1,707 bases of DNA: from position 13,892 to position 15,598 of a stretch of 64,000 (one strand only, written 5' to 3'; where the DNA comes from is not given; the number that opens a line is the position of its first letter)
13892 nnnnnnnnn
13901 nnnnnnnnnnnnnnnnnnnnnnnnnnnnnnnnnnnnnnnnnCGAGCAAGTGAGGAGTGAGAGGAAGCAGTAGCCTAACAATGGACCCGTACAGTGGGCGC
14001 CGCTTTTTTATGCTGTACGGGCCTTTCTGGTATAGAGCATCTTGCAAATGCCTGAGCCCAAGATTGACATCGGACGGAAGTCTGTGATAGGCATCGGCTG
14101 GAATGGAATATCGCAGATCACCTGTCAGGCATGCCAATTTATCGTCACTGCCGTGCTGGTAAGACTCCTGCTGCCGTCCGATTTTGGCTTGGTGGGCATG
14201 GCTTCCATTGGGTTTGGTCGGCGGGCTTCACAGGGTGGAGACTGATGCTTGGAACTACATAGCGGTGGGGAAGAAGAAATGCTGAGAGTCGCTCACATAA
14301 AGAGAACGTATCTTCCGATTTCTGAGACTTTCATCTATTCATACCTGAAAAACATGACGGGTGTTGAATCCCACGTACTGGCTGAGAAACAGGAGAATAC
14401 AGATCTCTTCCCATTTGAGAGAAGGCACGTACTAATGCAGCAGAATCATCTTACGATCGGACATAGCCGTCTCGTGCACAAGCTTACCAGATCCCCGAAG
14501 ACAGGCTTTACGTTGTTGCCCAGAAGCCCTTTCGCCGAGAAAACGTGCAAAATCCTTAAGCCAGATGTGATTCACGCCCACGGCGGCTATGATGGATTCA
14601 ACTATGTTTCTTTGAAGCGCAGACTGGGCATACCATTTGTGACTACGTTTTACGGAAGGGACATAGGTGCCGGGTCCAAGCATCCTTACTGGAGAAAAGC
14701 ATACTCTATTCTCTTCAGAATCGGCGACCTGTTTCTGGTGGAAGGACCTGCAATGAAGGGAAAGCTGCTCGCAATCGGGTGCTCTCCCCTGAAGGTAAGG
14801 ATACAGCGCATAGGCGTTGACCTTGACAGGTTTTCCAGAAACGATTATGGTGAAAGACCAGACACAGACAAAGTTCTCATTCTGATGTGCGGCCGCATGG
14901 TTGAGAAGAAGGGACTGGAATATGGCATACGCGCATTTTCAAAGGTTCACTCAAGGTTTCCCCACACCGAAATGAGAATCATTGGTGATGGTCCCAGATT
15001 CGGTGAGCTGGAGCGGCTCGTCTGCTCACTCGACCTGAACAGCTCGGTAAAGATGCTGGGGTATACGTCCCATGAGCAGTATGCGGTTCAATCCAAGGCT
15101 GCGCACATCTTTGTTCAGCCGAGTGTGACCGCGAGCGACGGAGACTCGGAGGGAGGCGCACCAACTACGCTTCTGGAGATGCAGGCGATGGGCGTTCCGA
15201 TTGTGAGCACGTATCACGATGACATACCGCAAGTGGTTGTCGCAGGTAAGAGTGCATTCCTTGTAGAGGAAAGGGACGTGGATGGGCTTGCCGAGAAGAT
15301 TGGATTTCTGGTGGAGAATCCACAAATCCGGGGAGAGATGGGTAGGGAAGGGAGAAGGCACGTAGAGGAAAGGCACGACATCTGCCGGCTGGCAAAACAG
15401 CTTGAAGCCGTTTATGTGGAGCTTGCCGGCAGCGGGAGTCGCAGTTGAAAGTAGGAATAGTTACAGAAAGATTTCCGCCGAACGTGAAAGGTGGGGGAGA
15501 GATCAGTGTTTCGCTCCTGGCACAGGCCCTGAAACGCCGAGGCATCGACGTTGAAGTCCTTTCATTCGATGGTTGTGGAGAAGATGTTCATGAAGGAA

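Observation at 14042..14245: Wzy-dependent polysaccharide locus retains only a 55-codon stub of the Wzx flippase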

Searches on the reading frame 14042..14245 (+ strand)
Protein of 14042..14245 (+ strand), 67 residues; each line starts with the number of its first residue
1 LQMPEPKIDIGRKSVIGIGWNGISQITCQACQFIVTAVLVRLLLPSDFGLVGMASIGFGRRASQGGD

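Call 5: search_protein_families(library=pfam, proteins=[window:14042-14245:+], max_evalue=0.01)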
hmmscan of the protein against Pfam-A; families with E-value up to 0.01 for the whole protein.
window:14042-14245:+ (67 aa): 1 family
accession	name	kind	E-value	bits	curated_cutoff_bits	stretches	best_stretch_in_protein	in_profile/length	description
PF01943.22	Polysacc_synt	-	0.0034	17.3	28.2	1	17-54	4-41/274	Polysaccharide biosynthesis protein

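Call 9: find_homologous_proteins(query=window:14048-14242:+, max_evalue=0.001)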
Query seq(65 aa) (65 aa): 2 proteins with E <= 0.001 among 2 candidates.
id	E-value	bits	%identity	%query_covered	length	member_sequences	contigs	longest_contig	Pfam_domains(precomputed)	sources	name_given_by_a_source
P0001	1.5e-34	135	98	100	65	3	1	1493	-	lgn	-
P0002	1.1e-32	129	94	100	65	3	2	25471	-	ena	-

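Call 10: find_encoding_contigs(protein=P0002, flank=10000, max_places=6)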
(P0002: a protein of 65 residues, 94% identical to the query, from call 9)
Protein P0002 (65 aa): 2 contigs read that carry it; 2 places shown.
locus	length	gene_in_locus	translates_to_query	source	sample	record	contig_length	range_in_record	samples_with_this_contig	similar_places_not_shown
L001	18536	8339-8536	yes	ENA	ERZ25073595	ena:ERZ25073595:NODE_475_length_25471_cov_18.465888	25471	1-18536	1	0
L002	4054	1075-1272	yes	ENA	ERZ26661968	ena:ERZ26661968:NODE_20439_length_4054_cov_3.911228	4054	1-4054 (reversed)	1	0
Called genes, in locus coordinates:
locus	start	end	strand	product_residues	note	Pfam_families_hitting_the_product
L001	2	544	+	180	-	?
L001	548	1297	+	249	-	-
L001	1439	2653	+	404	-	-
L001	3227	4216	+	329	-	PF00389:2-Hacid_dh, PF02826:2-Hacid_dh_C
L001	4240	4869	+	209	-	PF02563:Poly_export, PF10531:SLBB, PF22461:SLBB_2 (weak)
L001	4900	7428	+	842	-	PF02706:Wzz, PF13807:GNVR, PF10609:ParA (weak), PF13614:AAA_31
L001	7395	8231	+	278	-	PF19567:CpsB_CapC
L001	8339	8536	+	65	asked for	-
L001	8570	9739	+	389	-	PF13439:Glyco_transf_4, PF13579:Glyco_trans_4_4 (weak), PF00534:Glycos_transf_1, PF13692:Glyco_trans_1_4, PF13524:Glyco_trans_1_2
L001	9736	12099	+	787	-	PF13439:Glyco_transf_4, PF13579:Glyco_trans_4_4, PF20706:GT4-conflict, PF00534:Glycos_transf_1, PF13524:Glyco_trans_1_2 (weak), PF13692:Glyco_trans_1_4, PF01075:Glyco_transf_9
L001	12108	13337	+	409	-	PF13439:Glyco_transf_4, PF13579:Glyco_trans_4_4, PF20706:GT4-conflict (weak), PF00534:Glycos_transf_1, PF13692:Glyco_trans_1_4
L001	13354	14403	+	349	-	PF13439:Glyco_transf_4 (faint), PF00534:Glycos_transf_1, PF13692:Glyco_trans_1_4, PF13524:Glyco_trans_1_2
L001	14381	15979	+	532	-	PF04932:Wzy_C (weak)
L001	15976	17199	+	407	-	PF13439:Glyco_transf_4 (weak), PF13579:Glyco_trans_4_4, PF13439:Glyco_transf_4 (weak), PF00534:Glycos_transf_1, PF13692:Glyco_trans_1_4, PF13524:Glyco_trans_1_2 (weak)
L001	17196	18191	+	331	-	PF04055:Radical_SAM, PF13186:SPASM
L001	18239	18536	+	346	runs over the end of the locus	PF13439:Glyco_transf_4, PF13477:Glyco_trans_4_2 (weak), PF13579:Glyco_trans_4_4, PF00534:Glycos_transf_1, PF13692:Glyco_trans_1_4, PF13524:Glyco_trans_1_2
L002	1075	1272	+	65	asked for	-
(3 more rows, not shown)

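Call 11: find_encoding_contigs(protein=P0001, flank=10000, max_places=6)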
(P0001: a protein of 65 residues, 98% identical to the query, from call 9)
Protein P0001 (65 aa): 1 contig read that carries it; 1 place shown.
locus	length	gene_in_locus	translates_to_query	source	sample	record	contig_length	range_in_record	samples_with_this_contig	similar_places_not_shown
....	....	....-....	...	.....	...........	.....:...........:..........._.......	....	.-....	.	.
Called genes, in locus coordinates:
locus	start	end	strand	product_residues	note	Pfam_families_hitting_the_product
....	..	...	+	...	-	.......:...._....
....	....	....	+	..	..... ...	-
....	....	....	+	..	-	?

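Call 23: search_protein_families(library=ncbifam, proteins=[window:14048-14242:+, L001:1439-2653:+], max_evalue=0.1)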
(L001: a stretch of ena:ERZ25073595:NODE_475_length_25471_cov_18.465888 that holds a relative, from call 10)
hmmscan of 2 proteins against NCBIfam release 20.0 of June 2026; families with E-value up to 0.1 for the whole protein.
window:14048-14242:+ (65 aa): 3 families
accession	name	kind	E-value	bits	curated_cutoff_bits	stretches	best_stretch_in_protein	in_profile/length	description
NF058658.1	Oglyco_Wzx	exception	0.00011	21.3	720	1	10-54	8-52/478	O-glycosylation flippase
NF007773.0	PRK10459.1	equivalog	0.00015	20.9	273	1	10-54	5-49/492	MOP flippase family protein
NF047674.1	TeichurnBiosyTuaB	equivalog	0.0034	16.5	580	1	10-52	6-48/469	teichuronic acid biosynthesis protein TuaB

L001:1439-2653:+ (404 aa): 0 families
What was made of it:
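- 14048..14209 (+): wzx codons 1-54 in the original frame (TM1 and the start of TM2 of a MOP/PST flippase). NCBIfam MOP models (call 23).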

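Call 24: search_protein_families(library=pfam, proteins=[L001:1439-2653:+], max_evalue=1)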
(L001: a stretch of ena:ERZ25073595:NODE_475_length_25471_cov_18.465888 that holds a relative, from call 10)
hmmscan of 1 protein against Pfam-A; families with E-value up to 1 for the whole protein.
L001:1439-2653:+ (404 aa): 1 family
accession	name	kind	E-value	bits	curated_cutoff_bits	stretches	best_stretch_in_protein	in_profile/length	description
PF13517.12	FG-GAP_3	-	0.011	16.7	26.9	0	253-297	8-49/61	FG-GAP-like repeat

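Call 25: search_protein_representatives(protein=window:14048-14242:+)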
Query: 65 residues. Proteins with E-value up to 0.001 (for the whole library): 309; up to 1e-10: 1; up to 1e-30: 1. The best 150 are listed.
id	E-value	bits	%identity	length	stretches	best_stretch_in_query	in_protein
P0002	3.4e-33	128.7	94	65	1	1-65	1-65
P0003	6.8e-10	55.2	53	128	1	4-63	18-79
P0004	6.8e-09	52.1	59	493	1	7-55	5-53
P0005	1.1e-08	51.4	54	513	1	7-54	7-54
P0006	6.1e-08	49.1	44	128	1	4-57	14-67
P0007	7.6e-08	48.8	45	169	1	10-64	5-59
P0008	1.1e-07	48.2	46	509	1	3-56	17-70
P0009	1.9e-07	47.5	56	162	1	10-54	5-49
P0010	2.3e-07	47.2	45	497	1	8-54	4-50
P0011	3.2e-07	46.8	-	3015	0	-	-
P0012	4.4e-07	46.4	50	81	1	8-61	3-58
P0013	6.4e-07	45.8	47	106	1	9-57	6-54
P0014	6.7e-07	45.8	54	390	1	1-54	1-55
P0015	9.4e-07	45.3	47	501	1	1-57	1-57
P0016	1.1e-06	45.0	54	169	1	9-54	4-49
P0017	1.4e-06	44.7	49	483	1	7-57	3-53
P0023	2.6e-06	43.9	57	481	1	9-54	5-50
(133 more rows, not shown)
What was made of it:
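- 14048..14209 (+): Exhaustive search (call 25).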

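Call 27: search_protein_families(library=pfam, proteins=[P0003, P0004, P0005, P0008, P0010, P0015, P0017, P0023], max_evalue=0.001)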
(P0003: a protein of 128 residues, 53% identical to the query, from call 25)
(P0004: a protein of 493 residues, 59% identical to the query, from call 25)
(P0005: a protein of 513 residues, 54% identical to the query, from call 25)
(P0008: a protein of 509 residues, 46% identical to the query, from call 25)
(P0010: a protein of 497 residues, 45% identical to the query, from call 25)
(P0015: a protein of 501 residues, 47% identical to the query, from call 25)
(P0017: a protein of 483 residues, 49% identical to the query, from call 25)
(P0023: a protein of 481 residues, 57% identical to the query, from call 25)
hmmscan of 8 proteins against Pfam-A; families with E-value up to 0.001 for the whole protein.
P0003 (128 aa): 2 families
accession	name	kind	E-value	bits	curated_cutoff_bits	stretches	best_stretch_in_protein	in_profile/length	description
PF13440.11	Polysacc_synt_3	-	5e-19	69.1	23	1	50-121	1-72/293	Polysaccharide biosynthesis protein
PF01943.22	Polysacc_synt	-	5.1e-17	62.6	28.2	1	27-124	2-102/274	Polysaccharide biosynthesis protein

P0004 (493 aa): 2 families
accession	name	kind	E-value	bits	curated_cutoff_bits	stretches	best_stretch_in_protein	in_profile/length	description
PF13440.11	Polysacc_synt_3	-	1e-83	281.4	23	1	34-325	1-292/293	Polysaccharide biosynthesis protein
PF01943.22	Polysacc_synt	-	1.3e-38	133.5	28.2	1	12-275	3-272/274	Polysaccharide biosynthesis protein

P0005 (513 aa): 2 families
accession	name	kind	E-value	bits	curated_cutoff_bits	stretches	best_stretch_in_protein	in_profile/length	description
PF13440.11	Polysacc_synt_3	-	2.7e-82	276.7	23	1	36-327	1-292/293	Polysaccharide biosynthesis protein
PF01943.22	Polysacc_synt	-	7.7e-37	127.6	28.2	1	15-278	4-273/274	Polysaccharide biosynthesis protein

P0008 (509 aa): 2 families
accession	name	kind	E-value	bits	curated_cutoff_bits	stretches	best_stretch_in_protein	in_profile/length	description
PF13440.11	Polysacc_synt_3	-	3.8e-82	276.3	23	1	50-341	1-292/293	Polysaccharide biosynthesis protein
PF01943.22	Polysacc_synt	-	5.1e-35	121.7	28.2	1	27-293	2-274/274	Polysaccharide biosynthesis protein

P0010 (497 aa): 2 families
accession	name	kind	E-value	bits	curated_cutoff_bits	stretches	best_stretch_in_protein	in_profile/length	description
PF13440.11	Polysacc_synt_3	-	2.3e-88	296.7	23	1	32-322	1-291/293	Polysaccharide biosynthesis protein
PF01943.22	Polysacc_synt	-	3.5e-39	135.3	28.2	1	11-274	4-273/274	Polysaccharide biosynthesis protein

P0015 (501 aa): 2 families
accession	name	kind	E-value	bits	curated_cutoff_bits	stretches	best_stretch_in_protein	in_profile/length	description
PF13440.11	Polysacc_synt_3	-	2.7e-84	283.3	23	1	36-328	1-292/293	Polysaccharide biosynthesis protein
PF01943.22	Polysacc_synt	-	2.1e-39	136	28.2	1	13-279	2-273/274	Polysaccharide biosynthesis protein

P0017 (483 aa): 2 families
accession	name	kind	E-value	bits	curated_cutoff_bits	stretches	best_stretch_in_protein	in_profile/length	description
PF13440.11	Polysacc_synt_3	-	6.4e-84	282.1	23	1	32-324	1-293/293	Polysaccharide biosynthesis protein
PF01943.22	Polysacc_synt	-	1.2e-28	100.7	28.2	1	13-268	6-267/274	Polysaccharide biosynthesis protein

P0023 (481 aa): 2 families
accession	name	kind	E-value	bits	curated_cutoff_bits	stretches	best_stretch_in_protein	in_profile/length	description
PF13440.11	Polysacc_synt_3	-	9.6e-87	291.4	23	1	32-323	1-292/293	Polysaccharide biosynthesis protein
PF01943.22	Polysacc_synt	-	7e-38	131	28.2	1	10-275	3-274/274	Polysaccharide biosynthesis protein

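Call 28: find_encoding_contigs(protein=P0004, flank=10000, max_places=3)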
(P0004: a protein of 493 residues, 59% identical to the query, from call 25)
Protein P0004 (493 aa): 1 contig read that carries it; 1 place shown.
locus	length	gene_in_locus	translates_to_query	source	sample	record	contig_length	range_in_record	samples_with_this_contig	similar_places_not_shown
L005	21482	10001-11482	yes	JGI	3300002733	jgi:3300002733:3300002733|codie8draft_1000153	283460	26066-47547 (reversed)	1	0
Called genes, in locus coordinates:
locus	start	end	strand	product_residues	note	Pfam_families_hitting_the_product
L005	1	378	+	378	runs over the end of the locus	PF13439:Glyco_transf_4, PF13477:Glyco_trans_4_2, PF13579:Glyco_trans_4_4, PF00534:Glycos_transf_1, PF13692:Glyco_trans_1_4, PF20706:GT4-conflict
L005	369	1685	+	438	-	PF04932:Wzy_C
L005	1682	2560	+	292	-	PF00535:Glycos_transf_2, PF13641:Glyco_tranf_2_3 (weak)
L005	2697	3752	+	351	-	PF01370:Epimerase, PF16363:GDP_Man_Dehyd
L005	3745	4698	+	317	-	PF01370:Epimerase, PF04321:RmlD_sub_bind (weak), PF16363:GDP_Man_Dehyd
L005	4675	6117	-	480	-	PF02878:PGM_PMM_I, PF02879:PGM_PMM_II, PF02880:PGM_PMM_III, PF00408:PGM_PMM_IV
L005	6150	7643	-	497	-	PF00483:NTP_transferase, PF12804:NTP_transf_3 (weak), PF22640:ManC_GMP_beta-helix, PF01050:MannoseP_isomer, PF07883:Cupin_2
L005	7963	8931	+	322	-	PF00535:Glycos_transf_2, PF10111:Glyco_tranf_2_2 (weak)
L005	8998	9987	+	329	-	PF00535:Glycos_transf_2, PF10111:Glyco_tranf_2_2 (weak)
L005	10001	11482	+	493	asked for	PF01943:Polysacc_synt, PF13440:Polysacc_synt_3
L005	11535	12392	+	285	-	PF08241:Methyltransf_11, PF13649:Methyltransf_25 (weak)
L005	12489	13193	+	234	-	-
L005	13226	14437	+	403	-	PF13439:Glyco_transf_4 (faint), PF20706:GT4-conflict (weak), PF00534:Glycos_transf_1, PF13692:Glyco_trans_1_4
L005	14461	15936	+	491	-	PF04932:Wzy_C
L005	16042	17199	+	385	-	PF00534:Glycos_transf_1 (faint), PF13692:Glyco_trans_1_4, PF13524:Glyco_trans_1_2 (weak)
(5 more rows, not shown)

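Call 29: find_encoding_contigs(protein=P0008, flank=10000, max_places=3)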
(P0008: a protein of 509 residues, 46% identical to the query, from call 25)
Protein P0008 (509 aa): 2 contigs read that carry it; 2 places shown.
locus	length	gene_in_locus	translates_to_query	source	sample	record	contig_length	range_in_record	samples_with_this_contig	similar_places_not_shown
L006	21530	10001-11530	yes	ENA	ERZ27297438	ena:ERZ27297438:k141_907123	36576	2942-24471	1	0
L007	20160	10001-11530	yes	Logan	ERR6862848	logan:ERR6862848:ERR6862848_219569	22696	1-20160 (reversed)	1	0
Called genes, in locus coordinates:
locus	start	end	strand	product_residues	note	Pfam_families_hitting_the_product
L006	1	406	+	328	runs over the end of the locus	PF13641:Glyco_tranf_2_3, PF00535:Glycos_transf_2, PF10111:Glyco_tranf_2_2 (faint), PF13632:Glyco_trans_2_3 (weak)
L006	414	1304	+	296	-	PF13641:Glyco_tranf_2_3 (faint), PF00535:Glycos_transf_2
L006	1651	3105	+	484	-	-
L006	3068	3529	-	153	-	-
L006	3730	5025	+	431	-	-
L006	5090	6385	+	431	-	PF04230:PS_pyruv_trans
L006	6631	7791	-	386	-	-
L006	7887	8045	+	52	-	-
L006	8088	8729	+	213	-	-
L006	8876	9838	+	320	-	PF00535:Glycos_transf_2, PF10111:Glyco_tranf_2_2, PF13641:Glyco_tranf_2_3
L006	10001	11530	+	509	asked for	PF01943:Polysacc_synt, PF13440:Polysacc_synt_3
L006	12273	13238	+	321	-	PF00535:Glycos_transf_2, PF10111:Glyco_tranf_2_2, PF13641:Glyco_tranf_2_3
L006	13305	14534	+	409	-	PF13439:Glyco_transf_4, PF13579:Glyco_trans_4_4 (faint), PF20706:GT4-conflict, PF00534:Glycos_transf_1, PF13692:Glyco_trans_1_4, PF13524:Glyco_trans_1_2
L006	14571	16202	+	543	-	PF01943:Polysacc_synt, PF13440:Polysacc_synt_3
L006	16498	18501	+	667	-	PF13231:PMT_2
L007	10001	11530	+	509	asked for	PF01943:Polysacc_synt, PF13440:Polysacc_synt_3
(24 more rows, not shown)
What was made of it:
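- Tried and rejected: The best full-length stub hits from the exhaustive search (P0004, P0008) lie in unrelated polysaccharide loci, so they say nothing about synteny (calls 28, 29).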

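Call 37: list_cluster_members(proteins=[window:14048-14242:+, P0001, P0002, P0152])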
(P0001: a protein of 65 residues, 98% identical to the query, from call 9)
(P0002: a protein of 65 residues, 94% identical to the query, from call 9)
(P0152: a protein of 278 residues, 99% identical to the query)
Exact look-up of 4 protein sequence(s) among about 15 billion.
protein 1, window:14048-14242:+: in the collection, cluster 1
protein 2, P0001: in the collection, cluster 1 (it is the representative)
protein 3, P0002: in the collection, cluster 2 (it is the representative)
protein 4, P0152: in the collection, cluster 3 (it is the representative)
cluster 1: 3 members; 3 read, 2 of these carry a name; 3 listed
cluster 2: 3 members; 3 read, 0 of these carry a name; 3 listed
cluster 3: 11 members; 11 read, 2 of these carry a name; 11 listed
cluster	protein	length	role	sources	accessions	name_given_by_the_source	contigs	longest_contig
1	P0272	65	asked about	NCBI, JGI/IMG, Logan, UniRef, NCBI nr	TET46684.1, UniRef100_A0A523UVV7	hypothetical protein E3J62_03540 [candidate division TA06 bacterium] | Lipopolysaccharide biosynthesis protein n=1 Tax=candidate division TA06 bacterium ... | MAG: hypothetical protein E3J62_03540 [candidate division TA06 bacterium]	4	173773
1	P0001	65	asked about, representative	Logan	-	-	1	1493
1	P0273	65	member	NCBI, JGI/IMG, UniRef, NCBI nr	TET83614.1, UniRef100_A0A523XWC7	hypothetical protein E3J38_00120 [candidate division TA06 bacterium] | Lipopolysaccharide biosynthesis protein n=1 Tax=candidate division TA06 bacterium ... | MAG: hypothetical protein E3J38_00120 [candidate division TA06 bacterium]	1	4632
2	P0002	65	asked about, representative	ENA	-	-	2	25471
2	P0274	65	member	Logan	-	-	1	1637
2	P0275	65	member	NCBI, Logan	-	-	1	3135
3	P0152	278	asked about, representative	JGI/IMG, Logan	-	-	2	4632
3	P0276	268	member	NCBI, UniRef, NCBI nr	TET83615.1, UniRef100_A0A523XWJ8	hypothetical protein E3J38_00125 [candidate division TA06 bacterium] | protein-tyrosine-phosphatase n=1 Tax=candidate division TA06 bacterium TaxID=2250710 ... | MAG: hypothetical protein E3J38_00125 [candidate division TA06 bacterium]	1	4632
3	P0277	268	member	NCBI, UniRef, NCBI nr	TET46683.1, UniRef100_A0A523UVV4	hypothetical protein E3J62_03535 [candidate division TA06 bacterium] | protein-tyrosine-phosphatase n=1 Tax=candidate division TA06 bacterium TaxID=2250710 ... | MAG: hypothetical protein E3J62_03535 [candidate division TA06 bacterium]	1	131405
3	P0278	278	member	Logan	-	-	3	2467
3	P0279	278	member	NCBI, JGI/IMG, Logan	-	-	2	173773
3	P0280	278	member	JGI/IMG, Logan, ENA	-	-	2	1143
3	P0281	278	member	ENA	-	-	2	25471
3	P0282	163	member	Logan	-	-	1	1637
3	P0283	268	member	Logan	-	-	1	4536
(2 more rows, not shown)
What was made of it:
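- The ORF is open and exactly 65 codons in all six variants (call 37).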

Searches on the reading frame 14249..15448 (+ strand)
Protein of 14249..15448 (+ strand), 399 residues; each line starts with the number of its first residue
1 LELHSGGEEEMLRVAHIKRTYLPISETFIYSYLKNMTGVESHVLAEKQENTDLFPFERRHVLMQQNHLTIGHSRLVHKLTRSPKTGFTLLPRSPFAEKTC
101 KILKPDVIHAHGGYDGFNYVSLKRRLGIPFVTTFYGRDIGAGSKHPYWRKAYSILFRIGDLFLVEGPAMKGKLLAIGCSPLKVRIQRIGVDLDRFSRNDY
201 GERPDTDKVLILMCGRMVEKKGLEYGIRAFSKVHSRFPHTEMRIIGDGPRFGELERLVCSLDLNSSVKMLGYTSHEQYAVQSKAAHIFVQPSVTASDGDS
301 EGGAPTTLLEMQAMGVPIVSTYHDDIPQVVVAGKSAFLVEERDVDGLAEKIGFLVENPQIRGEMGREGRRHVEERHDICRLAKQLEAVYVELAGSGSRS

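Call 5: search_protein_families(library=pfam, proteins=[window:14249-15448:+], max_evalue=0.01)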
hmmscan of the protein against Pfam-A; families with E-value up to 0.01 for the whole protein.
window:14249-15448:+ (399 aa): 5 families
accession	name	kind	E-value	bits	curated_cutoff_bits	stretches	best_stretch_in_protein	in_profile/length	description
PF00534.26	Glycos_transf_1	-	2.7e-28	99.1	26.4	1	204-370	11-171/172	Glycosyl transferases group 1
PF13692.12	Glyco_trans_1_4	-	3.6e-26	92.6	27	1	210-357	3-142/142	Glycosyl transferases group 1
PF13439.12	Glyco_transf_4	-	3.4e-14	53.7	28.5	1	39-194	20-170/170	Glycosyltransferase Family 4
PF13524.12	Glyco_trans_1_2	-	2.8e-09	37.5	25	1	235-386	10-143/144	Glycosyl transferase-like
PF13579.12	Glyco_trans_4_4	-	5.4e-08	33.8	29.7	1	86-184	53-153/158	Glycosyl transferase 4-like domain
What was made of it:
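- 14279..15448 (+): GT1 (GT4 family), the intact gene downstream of the scar. Pfam Glycos_transf_1 and Glyco_transf_4 (call 5).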
